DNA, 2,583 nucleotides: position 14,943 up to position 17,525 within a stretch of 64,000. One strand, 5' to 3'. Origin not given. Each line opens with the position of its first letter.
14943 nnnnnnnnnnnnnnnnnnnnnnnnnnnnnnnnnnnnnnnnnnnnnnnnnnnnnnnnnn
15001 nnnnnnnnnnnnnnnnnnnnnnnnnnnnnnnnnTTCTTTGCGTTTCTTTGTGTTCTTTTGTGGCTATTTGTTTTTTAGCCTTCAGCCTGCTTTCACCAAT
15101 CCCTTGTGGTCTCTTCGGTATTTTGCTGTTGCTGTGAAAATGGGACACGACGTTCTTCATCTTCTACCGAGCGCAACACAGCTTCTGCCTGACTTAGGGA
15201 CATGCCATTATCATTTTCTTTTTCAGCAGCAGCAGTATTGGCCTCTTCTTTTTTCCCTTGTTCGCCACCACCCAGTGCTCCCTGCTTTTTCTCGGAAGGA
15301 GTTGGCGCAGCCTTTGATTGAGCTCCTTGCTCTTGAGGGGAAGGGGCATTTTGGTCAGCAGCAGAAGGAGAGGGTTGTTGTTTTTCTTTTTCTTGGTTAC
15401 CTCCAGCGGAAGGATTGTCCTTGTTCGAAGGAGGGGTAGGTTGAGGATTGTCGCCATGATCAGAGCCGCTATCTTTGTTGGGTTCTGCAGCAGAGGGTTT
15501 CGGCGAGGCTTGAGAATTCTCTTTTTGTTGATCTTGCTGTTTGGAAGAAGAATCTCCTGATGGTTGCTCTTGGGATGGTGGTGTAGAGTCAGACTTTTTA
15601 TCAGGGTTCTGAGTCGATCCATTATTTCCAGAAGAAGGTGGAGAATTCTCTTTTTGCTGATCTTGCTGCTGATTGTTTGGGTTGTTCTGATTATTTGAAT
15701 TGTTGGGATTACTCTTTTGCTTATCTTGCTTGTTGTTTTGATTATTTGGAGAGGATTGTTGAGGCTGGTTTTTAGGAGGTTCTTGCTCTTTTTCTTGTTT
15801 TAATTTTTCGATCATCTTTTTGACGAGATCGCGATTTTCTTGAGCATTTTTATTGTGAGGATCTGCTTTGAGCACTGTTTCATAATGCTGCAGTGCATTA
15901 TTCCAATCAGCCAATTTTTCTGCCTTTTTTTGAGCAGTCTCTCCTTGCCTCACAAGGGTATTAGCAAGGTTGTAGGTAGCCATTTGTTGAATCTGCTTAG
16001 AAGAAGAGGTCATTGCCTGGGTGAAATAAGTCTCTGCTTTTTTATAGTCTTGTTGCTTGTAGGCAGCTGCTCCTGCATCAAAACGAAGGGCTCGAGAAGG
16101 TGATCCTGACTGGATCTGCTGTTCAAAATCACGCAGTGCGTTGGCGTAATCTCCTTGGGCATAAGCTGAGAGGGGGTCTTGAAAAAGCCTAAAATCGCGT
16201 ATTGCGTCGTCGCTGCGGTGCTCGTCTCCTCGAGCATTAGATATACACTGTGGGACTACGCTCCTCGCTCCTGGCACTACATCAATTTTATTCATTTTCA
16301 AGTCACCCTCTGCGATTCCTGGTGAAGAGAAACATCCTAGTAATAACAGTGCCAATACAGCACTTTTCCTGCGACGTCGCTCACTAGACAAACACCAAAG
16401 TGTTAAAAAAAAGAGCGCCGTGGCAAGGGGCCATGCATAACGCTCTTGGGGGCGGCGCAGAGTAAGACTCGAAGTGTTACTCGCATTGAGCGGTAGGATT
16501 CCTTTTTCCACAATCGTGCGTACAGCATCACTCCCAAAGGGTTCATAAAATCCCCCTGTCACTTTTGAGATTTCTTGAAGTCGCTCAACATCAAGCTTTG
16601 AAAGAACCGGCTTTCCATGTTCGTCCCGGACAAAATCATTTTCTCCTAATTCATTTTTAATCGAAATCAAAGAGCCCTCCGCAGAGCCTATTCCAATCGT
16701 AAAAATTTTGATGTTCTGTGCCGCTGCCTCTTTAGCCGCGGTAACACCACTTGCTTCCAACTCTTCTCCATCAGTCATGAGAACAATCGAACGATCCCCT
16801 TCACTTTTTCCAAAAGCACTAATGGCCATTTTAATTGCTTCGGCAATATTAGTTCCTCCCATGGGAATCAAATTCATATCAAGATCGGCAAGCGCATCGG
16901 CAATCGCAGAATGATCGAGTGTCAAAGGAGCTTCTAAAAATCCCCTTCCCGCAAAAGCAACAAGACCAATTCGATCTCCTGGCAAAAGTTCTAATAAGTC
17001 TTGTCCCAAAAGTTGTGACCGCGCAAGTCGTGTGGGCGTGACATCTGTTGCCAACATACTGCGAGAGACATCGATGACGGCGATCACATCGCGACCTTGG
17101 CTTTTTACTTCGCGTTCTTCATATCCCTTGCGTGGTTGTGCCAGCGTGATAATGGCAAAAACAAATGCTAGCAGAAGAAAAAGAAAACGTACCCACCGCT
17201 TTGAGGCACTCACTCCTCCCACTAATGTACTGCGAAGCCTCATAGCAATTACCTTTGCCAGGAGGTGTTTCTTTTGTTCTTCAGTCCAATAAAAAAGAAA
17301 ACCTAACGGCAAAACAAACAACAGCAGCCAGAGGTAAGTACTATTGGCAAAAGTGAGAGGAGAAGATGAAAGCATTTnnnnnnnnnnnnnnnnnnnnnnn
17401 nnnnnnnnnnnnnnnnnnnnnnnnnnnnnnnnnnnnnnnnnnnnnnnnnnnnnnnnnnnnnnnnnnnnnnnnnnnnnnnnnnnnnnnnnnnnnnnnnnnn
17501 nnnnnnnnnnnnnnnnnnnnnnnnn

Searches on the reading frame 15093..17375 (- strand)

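Call 49: search_protein_families(library=pfam, proteins=[window:15093-17375:-])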
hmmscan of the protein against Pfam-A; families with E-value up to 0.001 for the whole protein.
window:15093-17375:- (760 aa): 10 families
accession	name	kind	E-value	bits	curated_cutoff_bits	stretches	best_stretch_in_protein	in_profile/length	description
PF13519.12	VWA_2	-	1.1e-18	68.2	27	1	97-204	1-107/107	von Willebrand factor type A domain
PF00092.34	VWA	-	4.9e-15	56.6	23.8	1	96-233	1-143/174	von Willebrand factor type A domain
PF13768.12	VWA_3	-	9.1e-08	32.7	27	1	96-231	2-135/155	von Willebrand factor type A domain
PF07719.23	TPR_2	-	4.9e-07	29.8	27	0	432-455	5-28/34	Tetratricopeptide repeat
PF13432.12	TPR_16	-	9.5e-07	29.6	32.7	1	403-454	6-57/65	Tetratricopeptide repeat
PF00515.34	TPR_1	-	7.1e-06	26.1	27.8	0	435-454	8-27/34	Tetratricopeptide repeat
PF13176.12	TPR_7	-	0.00035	20.9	27.9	0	439-456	10-27/36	Tetratricopeptide repeat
PF05762.20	VWA_CoxE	-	0.00041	20.3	26.4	1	91-212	53-168/222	VWA domain containing CoxE-like protein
PF14559.12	TPR_19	-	0.00043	21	25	0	404-453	1-50/68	Tetratricopeptide repeat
PF07584.16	BatA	-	0.00074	20.3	25.9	1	8-81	3-77/77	Aerotolerance regulator N-terminal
